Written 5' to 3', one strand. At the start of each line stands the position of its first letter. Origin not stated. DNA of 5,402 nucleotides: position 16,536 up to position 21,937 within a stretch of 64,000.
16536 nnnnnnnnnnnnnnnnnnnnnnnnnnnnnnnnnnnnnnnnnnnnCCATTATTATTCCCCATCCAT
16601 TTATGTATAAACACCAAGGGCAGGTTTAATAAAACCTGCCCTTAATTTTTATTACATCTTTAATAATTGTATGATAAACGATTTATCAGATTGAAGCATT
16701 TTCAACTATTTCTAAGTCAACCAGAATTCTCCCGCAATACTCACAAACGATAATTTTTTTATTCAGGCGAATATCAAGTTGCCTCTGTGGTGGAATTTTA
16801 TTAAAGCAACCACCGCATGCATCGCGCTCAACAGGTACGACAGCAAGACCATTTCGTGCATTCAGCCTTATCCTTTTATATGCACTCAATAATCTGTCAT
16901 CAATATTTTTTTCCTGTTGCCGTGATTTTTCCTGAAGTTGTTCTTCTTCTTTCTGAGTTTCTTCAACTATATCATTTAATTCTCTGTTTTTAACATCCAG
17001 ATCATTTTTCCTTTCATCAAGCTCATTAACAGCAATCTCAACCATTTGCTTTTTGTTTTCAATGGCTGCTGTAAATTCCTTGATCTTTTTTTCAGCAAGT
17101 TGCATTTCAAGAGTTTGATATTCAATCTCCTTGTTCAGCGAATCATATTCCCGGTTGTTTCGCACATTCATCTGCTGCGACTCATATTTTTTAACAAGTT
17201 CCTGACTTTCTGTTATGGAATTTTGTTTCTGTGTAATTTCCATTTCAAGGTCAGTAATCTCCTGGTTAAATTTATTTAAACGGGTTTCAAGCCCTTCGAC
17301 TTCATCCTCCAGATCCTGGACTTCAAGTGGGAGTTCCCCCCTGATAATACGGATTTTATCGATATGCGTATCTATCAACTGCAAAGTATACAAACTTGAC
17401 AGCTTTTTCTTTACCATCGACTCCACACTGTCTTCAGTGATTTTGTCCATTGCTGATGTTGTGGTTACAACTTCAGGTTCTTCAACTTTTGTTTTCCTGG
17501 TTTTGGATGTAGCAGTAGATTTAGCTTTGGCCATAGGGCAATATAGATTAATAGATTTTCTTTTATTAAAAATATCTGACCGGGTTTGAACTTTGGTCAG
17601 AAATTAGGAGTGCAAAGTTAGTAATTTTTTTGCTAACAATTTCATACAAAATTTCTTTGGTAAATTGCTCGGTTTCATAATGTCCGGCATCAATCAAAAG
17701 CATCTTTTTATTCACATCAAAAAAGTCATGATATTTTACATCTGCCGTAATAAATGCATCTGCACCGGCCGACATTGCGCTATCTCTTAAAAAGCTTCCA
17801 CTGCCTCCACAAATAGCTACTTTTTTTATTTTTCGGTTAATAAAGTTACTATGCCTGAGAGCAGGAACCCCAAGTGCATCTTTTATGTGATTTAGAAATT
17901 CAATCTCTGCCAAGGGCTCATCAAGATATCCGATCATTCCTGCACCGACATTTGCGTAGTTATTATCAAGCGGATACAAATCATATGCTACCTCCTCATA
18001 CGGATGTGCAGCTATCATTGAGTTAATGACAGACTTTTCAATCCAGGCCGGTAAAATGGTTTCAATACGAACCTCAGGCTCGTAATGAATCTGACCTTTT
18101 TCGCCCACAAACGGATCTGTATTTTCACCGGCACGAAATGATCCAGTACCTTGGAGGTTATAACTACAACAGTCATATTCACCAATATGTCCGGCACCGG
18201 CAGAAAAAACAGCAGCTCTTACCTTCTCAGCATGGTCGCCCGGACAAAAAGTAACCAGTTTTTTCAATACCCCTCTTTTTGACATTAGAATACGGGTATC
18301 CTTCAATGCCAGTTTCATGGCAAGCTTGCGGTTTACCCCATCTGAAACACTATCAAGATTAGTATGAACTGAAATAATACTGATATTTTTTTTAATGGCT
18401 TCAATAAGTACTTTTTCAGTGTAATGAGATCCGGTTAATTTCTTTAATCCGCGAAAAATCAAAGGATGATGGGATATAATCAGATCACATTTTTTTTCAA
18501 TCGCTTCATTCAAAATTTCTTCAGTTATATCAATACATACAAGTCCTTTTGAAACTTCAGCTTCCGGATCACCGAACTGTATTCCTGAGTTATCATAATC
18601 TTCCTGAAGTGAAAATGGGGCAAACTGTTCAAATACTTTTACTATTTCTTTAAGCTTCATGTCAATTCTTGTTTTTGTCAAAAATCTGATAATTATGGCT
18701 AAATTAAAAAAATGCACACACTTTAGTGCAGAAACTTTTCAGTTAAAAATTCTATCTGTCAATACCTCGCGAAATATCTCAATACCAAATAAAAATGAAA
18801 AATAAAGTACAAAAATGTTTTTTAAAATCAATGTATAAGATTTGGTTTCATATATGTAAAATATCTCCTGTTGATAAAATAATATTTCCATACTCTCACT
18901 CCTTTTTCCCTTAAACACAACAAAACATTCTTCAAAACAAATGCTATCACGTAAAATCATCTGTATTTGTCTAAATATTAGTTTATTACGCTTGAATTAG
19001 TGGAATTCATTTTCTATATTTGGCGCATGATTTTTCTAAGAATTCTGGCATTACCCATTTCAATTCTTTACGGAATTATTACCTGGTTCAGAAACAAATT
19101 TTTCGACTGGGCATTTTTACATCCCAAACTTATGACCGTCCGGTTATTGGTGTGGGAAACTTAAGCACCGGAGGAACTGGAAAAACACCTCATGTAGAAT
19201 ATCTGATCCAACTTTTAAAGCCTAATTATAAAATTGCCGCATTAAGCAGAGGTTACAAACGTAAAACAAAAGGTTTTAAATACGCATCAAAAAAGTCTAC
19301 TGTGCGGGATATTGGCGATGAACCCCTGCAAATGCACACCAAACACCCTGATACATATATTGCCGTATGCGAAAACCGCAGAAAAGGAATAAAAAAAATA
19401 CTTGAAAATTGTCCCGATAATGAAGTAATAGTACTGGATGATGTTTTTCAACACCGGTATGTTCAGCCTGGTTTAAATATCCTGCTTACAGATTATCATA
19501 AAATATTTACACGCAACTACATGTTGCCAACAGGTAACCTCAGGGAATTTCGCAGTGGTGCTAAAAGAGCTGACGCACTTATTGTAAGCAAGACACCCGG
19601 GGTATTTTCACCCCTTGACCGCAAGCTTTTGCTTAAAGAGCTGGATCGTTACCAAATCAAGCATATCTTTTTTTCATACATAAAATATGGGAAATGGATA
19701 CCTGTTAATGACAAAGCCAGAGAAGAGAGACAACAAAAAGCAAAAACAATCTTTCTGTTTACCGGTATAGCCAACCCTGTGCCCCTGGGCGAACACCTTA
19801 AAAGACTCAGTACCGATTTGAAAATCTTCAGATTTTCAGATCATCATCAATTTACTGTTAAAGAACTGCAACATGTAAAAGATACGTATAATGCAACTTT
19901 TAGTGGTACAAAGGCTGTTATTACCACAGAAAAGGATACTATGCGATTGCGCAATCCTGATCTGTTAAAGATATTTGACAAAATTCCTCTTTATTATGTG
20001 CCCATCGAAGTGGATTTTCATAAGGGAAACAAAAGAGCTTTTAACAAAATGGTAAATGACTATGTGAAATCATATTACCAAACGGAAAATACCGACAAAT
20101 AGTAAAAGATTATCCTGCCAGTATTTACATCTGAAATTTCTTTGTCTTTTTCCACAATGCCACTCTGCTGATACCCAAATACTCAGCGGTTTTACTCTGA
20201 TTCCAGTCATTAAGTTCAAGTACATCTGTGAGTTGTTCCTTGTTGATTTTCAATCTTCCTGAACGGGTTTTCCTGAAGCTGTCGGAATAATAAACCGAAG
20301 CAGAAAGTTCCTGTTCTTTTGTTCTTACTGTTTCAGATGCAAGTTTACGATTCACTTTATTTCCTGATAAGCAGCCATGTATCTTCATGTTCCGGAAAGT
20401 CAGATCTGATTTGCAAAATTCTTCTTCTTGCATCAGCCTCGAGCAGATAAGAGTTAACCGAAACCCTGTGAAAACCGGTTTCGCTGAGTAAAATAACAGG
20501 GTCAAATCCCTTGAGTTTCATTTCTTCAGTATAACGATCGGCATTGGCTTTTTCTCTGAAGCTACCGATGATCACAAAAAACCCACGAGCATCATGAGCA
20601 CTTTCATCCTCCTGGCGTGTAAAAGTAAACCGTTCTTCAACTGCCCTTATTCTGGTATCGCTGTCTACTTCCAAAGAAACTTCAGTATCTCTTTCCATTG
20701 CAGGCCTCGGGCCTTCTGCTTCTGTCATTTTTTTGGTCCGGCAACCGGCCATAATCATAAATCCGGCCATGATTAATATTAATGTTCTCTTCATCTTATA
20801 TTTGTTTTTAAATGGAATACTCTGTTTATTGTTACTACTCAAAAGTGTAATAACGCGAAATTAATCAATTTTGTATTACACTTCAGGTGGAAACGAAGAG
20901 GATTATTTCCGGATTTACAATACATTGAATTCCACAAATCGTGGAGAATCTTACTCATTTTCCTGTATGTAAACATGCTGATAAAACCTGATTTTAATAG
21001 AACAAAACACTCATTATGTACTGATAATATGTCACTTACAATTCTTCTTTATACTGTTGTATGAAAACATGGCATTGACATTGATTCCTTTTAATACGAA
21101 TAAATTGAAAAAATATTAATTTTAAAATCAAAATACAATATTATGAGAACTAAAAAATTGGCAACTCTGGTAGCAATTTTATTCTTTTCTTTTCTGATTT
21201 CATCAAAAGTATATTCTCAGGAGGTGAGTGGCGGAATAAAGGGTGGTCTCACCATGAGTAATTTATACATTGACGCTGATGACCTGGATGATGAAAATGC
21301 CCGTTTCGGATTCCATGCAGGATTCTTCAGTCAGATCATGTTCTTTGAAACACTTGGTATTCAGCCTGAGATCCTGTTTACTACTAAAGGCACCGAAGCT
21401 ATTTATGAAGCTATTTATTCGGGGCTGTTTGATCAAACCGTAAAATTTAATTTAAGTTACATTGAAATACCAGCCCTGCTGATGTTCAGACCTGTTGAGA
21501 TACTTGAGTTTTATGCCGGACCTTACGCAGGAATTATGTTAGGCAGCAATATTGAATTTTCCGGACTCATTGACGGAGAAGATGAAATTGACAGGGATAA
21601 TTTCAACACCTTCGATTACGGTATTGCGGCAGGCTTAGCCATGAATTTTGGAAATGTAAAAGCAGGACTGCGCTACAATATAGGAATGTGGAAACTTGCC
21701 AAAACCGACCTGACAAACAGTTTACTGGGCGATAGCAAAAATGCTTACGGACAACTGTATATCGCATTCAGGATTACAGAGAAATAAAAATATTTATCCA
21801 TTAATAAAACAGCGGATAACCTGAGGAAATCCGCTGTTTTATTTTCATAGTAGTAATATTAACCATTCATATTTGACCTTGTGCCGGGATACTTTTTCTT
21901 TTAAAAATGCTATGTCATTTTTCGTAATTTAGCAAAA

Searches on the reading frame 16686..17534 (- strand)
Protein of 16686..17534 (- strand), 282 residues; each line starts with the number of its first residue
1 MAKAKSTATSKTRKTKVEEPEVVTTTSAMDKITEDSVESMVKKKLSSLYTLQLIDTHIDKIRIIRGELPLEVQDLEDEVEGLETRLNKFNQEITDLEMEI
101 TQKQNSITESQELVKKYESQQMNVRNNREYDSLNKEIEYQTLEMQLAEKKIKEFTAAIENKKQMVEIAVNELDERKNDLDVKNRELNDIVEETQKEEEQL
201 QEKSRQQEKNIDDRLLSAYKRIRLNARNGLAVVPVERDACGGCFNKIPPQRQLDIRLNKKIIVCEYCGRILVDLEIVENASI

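Call 50: search_protein_families(library=ncbifam, proteins=[window:16686-17534:-], max_evalue=0.00001)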
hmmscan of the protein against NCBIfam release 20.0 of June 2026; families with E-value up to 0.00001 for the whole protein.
window:16686-17534:- (282 aa): 1 family
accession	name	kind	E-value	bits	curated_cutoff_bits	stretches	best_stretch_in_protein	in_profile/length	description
NF047363.1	Zn_ribbon_CdsZ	equivalog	2.5e-22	79.5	275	1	43-271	3-230/251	zinc ribbon domain regulatory protein CdsZ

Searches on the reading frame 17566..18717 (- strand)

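Call 50: search_protein_families(library=ncbifam, proteins=[window:17566-18717:-], max_evalue=0.00001)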
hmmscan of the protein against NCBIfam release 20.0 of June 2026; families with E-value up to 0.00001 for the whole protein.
window:17566-18717:- (383 aa): 2 families
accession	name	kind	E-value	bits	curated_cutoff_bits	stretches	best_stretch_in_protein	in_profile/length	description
TIGR00486.1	YbgI_SA1388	equivalog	1.1e-57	195.6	130.55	1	20-365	1-237/250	Nif3-like dinuclear metal center hexameric protein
NF008064.0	PRK10799.1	equivalog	4.2e-15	56.3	414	1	263-364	131-233/247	type 2 GTP cyclohydrolase I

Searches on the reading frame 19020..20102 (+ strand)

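Call 50: search_protein_families(library=ncbifam, proteins=[window:19020-20102:+], max_evalue=0.00001)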
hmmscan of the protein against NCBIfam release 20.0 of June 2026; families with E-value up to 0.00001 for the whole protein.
window:19020-20102:+ (360 aa): 2 families
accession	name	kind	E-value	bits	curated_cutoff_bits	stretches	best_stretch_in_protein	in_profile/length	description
TIGR00682.1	lpxK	equivalog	1.2e-46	159.3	91.95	1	38-311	27-292/324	tetraacyldisaccharide 4'-kinase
NF001892.0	PRK00652.1-5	equivalog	2.7e-38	131.8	327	2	32-189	44-198/308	tetraacyldisaccharide 4'-kinase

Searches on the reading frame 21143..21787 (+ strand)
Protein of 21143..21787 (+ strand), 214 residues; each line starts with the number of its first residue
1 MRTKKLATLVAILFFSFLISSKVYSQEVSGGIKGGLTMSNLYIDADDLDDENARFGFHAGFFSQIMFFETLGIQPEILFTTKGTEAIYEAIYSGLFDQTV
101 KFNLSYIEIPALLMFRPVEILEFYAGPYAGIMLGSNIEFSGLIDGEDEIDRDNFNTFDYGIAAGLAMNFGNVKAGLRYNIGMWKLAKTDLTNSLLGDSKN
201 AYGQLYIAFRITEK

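Call 50: search_protein_families(library=ncbifam, proteins=[window:21143-21787:+], max_evalue=0.00001)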
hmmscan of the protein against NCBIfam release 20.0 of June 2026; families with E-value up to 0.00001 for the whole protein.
window:21143-21787:+ (214 aa): 1 family
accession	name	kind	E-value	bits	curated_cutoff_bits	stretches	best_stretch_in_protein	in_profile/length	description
NF049866.1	outer_TDE1717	subfamily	8.1e-15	55.3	135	1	9-182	4-175/210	TDE1717 family outer membrane beta-barrel protein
